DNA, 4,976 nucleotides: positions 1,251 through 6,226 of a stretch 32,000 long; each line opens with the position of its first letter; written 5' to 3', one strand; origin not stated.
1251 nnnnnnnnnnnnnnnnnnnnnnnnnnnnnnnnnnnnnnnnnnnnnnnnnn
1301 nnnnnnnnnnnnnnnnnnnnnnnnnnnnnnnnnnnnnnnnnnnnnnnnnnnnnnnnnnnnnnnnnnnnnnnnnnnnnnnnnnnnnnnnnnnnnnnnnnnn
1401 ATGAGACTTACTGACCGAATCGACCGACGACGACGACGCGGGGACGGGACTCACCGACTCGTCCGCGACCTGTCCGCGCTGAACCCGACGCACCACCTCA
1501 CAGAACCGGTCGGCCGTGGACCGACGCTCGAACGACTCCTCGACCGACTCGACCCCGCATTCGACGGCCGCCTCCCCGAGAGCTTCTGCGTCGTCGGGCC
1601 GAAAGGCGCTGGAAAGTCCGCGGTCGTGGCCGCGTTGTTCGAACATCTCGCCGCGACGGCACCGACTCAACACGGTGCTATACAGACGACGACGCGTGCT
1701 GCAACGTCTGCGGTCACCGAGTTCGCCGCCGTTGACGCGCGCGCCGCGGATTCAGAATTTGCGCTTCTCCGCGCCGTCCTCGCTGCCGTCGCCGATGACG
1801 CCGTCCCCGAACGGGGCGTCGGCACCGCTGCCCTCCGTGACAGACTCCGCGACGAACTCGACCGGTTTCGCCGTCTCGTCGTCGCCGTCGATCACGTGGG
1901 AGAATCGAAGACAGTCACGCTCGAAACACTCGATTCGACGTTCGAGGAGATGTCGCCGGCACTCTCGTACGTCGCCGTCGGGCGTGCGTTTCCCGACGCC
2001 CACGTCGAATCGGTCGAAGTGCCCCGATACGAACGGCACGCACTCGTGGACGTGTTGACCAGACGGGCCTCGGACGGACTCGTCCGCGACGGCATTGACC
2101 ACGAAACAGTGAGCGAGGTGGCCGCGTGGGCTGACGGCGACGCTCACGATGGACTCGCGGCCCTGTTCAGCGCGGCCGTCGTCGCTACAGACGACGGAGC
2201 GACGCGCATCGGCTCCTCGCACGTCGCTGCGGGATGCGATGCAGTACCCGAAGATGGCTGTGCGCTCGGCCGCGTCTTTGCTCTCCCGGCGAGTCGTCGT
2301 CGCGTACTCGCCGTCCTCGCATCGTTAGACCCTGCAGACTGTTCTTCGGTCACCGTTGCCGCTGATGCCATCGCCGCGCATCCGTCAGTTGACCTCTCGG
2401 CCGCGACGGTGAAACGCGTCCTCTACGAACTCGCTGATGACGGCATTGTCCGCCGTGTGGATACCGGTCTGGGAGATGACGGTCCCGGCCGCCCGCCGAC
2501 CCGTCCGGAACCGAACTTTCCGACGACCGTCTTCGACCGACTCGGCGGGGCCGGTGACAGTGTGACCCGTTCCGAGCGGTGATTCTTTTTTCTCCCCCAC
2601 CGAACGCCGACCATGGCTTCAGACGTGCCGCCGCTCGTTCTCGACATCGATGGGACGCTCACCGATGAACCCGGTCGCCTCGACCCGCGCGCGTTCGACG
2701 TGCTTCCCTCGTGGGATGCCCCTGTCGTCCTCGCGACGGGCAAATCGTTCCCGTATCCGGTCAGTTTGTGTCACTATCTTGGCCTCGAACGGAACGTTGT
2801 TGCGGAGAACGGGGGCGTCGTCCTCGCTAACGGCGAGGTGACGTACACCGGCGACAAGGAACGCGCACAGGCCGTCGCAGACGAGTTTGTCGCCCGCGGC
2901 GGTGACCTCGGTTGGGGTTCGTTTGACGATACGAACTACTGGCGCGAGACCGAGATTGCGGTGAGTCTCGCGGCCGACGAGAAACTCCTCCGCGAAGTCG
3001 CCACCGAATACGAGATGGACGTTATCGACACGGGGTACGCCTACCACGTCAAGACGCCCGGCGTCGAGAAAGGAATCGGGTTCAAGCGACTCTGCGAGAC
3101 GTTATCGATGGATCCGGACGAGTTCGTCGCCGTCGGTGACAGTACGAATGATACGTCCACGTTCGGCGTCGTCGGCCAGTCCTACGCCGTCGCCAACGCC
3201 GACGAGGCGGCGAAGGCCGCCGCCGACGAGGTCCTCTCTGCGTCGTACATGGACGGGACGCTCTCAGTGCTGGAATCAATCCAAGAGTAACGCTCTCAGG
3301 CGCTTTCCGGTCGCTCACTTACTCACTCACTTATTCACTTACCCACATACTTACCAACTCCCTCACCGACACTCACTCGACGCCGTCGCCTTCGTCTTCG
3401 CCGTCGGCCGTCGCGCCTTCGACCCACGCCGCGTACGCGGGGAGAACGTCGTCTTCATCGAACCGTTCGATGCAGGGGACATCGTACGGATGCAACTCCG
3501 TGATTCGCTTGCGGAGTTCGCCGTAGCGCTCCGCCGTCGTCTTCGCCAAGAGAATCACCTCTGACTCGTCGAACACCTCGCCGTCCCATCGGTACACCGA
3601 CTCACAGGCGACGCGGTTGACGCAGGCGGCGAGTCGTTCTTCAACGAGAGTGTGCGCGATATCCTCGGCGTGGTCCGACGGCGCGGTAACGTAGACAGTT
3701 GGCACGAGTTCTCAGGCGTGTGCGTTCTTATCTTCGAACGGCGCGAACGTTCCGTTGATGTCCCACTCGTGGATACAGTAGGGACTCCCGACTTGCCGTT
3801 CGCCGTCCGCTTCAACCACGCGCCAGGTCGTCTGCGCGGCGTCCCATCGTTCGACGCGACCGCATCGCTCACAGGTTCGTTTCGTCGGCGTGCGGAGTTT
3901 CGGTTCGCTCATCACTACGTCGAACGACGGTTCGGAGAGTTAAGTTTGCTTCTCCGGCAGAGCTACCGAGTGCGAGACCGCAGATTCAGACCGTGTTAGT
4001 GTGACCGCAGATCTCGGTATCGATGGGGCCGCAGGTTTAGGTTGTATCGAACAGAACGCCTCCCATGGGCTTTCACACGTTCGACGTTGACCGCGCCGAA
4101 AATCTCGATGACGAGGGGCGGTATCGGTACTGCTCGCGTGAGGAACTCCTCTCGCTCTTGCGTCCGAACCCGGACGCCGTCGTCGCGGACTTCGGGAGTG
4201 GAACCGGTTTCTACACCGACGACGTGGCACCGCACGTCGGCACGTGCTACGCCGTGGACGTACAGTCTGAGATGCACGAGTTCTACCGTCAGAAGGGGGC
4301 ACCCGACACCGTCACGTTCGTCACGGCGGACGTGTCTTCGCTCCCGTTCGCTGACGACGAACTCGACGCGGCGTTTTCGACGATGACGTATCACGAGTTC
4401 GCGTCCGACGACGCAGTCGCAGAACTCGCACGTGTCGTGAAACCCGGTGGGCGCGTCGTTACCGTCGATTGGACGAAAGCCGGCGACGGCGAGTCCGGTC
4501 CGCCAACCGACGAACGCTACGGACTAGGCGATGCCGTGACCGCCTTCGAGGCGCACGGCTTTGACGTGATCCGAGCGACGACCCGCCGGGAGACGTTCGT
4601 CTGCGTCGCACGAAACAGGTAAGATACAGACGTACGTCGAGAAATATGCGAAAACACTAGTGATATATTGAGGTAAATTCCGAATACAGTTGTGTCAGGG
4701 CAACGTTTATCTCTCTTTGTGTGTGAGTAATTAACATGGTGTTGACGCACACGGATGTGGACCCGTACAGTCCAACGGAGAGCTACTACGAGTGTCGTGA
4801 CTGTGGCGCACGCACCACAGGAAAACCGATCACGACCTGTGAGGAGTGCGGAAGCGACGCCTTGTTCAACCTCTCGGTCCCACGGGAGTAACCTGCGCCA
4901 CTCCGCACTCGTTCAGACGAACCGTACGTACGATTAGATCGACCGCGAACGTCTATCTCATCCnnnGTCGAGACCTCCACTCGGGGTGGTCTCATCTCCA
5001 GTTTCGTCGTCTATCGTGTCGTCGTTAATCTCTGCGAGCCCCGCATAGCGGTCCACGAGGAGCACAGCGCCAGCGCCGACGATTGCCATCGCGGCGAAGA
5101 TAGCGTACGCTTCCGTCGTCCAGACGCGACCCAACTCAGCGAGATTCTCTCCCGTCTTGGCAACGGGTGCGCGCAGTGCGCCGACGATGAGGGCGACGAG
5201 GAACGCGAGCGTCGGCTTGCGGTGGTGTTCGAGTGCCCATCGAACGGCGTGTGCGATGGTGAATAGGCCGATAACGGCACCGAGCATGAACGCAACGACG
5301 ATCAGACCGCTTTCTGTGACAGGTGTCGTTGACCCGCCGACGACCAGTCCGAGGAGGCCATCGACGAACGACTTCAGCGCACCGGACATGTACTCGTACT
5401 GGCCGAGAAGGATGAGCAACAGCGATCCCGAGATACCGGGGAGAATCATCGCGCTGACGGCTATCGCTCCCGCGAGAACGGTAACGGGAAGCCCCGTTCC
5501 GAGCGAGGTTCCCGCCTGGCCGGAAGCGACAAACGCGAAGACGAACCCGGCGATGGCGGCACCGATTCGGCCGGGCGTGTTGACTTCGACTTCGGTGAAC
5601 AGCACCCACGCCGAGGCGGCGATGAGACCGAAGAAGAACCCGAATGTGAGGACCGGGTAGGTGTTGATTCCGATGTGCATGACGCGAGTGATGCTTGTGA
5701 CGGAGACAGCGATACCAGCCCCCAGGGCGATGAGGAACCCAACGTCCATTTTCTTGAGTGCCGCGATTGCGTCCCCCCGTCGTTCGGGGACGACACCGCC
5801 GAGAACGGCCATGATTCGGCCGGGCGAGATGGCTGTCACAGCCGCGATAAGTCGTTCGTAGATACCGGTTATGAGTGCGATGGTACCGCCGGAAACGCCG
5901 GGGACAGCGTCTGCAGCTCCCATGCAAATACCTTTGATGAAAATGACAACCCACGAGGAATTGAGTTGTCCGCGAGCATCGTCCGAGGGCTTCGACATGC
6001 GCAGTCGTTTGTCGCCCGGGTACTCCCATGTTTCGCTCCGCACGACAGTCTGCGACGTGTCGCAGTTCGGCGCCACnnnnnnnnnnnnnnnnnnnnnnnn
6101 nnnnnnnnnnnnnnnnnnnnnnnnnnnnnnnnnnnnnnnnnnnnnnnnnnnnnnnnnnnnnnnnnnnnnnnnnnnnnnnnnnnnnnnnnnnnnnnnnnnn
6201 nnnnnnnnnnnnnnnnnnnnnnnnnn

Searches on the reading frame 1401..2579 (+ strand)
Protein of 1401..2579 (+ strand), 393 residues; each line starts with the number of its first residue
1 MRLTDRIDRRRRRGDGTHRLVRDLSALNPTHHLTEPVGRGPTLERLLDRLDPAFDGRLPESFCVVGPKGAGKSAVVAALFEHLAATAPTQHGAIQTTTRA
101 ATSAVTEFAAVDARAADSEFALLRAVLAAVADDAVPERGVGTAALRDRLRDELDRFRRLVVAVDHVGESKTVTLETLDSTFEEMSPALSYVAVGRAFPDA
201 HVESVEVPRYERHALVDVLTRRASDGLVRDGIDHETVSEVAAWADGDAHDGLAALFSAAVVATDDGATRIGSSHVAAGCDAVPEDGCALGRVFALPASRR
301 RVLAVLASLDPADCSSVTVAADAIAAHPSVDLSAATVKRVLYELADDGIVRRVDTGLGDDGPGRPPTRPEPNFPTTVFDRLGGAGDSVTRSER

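Call 17: search_protein_families(library=pfam, proteins=[window:1401-2579:+], max_evalue=0.001)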
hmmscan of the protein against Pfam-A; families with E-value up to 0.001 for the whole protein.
window:1401-2579:+ (393 aa): 4 families
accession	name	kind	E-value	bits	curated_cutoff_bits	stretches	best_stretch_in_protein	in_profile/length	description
PF13191.12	AAA_16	-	1.8e-19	71.3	32.6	1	36-186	2-161/167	AAA ATPase domain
PF22703.2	Cdc6_lid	-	2.4e-06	27.8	27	1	217-277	2-65/68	Cdc6 AAA+ ATPase-type lid domain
PF20703.3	nSTAND1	-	1.1e-05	25.7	27.1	1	38-173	18-131/379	Novel STAND NTPase 1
PF13401.12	AAA_22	-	1.7e-05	25.6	27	1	62-177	8-104/130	AAA domain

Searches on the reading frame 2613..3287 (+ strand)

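Call 17: search_protein_families(library=pfam, proteins=[window:2613-3287:+], max_evalue=0.001)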
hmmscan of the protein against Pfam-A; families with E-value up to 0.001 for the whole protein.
window:2613-3287:+ (225 aa): 3 families
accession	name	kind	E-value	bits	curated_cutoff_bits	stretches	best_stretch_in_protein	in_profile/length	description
PF08282.18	Hydrolase_3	-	2.5e-25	90.1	20.9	2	139-218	174-253/255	haloacid dehalogenase-like hydrolase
PF00702.32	Hydrolase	-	1.6e-06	29.1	26.4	0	122-183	129-186/191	haloacid dehalogenase-like hydrolase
PF05116.19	S6PP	-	5.2e-05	23.4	20.3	1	149-202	162-220/247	Sucrose-6F-phosphate phosphohydrolase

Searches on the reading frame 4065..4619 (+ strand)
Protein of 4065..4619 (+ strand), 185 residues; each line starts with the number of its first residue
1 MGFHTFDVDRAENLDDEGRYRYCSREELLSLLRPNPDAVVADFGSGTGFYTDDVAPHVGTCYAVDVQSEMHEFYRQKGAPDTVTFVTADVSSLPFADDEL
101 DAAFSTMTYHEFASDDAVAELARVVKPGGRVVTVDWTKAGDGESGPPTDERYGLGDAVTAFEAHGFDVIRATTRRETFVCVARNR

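Call 17: search_protein_families(library=pfam, proteins=[window:4065-4619:+], max_evalue=0.001)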
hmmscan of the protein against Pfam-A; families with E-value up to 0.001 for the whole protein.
window:4065-4619:+ (185 aa): 6 families
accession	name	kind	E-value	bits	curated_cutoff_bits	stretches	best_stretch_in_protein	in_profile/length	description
PF08241.18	Methyltransf_11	-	7.9e-20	71.7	21.2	1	42-132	2-94/95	Methyltransferase domain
PF13649.12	Methyltransf_25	-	1.8e-17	64.3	27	1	40-129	1-97/97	Methyltransferase domain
PF13847.12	Methyltransf_31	-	1.2e-08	35.2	27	1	37-135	4-111/145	Methyltransferase domain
PF01209.24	Ubie_methyltran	-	4.4e-07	29.9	20.1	1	38-138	49-156/233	ubiE/COQ5 methyltransferase family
PF08242.18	Methyltransf_12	-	4.1e-06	27.9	30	1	42-131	2-98/98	Methyltransferase domain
PF13489.12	Methyltransf_23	-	5.9e-06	26.5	27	1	26-139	11-122/164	Methyltransferase domain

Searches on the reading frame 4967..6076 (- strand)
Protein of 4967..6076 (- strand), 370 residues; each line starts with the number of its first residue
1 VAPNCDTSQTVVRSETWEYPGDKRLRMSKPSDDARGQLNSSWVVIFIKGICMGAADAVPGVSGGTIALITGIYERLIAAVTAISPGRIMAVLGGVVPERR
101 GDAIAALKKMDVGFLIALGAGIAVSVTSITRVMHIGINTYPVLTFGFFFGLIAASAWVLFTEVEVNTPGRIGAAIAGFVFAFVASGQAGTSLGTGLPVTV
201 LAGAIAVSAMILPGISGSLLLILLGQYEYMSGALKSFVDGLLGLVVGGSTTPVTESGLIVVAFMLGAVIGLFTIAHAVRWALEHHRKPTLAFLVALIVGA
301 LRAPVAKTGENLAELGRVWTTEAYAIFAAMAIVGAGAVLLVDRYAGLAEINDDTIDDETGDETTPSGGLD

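Call 17: search_protein_families(library=pfam, proteins=[window:4967-6076:-], max_evalue=0.001)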
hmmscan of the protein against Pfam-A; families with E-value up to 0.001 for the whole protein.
window:4967-6076:- (370 aa): 1 family
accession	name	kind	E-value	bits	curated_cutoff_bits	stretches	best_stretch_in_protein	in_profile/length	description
PF04018.18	VCA0040-like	-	2.1e-63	214.6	26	1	52-303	1-227/246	Undecaprenyl phosphate translocase-like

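Call 23: search_protein_families(library=ncbifam, proteins=[window:4967-6076:-], max_evalue=0.00001)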
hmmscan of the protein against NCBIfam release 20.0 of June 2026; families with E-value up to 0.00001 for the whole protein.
window:4967-6076:- (370 aa): 2 families
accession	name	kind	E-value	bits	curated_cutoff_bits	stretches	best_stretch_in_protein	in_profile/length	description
NF052564.1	PlprenPhTpVIBCH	equivalog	1.4e-54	185.5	400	1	42-302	3-238/303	polyprenyl-phosphate transporter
NF052563.1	PlprenPhTpPopt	equivalog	2.2e-21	76.6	400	2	46-97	8-59/277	polyprenyl-phosphate transporter PopT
